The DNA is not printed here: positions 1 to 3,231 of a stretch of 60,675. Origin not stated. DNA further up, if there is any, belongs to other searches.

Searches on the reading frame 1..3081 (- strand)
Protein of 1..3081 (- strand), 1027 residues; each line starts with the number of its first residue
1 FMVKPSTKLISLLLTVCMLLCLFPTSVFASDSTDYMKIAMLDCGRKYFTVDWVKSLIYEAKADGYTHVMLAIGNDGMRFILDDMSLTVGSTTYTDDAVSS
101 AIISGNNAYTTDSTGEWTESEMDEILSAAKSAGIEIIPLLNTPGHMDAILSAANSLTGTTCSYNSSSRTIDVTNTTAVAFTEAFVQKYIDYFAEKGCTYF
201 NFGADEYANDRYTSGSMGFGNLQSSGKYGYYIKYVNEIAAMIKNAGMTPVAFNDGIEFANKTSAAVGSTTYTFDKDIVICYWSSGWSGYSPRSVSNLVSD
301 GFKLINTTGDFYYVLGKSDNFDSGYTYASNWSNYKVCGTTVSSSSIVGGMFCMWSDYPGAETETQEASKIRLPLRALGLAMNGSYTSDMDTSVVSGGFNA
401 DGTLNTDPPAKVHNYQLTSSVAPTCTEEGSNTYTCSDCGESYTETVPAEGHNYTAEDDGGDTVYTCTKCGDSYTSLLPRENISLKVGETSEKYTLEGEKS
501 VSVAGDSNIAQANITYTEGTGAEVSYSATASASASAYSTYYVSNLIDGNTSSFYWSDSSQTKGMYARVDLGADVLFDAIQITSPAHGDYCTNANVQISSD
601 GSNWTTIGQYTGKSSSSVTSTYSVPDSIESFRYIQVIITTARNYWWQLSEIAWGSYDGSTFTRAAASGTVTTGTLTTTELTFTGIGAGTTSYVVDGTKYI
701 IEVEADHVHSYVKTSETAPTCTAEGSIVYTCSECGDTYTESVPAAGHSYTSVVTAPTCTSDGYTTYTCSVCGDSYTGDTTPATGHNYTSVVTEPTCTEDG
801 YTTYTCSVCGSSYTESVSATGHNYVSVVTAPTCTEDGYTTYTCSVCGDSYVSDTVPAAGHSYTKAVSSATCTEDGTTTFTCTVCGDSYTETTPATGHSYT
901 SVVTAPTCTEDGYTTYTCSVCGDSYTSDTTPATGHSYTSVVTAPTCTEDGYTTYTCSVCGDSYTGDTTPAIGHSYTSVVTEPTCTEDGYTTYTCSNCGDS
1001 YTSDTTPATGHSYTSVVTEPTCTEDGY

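Call 29: search_protein_families(library=pfam, proteins=[window:1-3081:-], max_evalue=0.001)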
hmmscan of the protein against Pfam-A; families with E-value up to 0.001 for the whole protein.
window:1-3081:- (1027 aa): 4 families
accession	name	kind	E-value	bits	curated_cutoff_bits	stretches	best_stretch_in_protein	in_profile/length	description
PF00728.28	Glyco_hydro_20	-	4.7e-19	69.4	22.3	1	40-358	7-323/348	Glycosyl hydrolase family 20, catalytic domain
PF00754.31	F5_F8_type_C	-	3.8e-15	56.6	28.2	1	530-650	2-126/127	F5/8 type C domain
PF22633.2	F5_F8_type_C_2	-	5.1e-11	43.5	27.8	1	544-635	1-90/91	NedA-like, galactose-binding domain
PF18716.7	VATC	-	8.2e-05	22.8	26.6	0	430-447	1-18/43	Vms1-associating treble clef domain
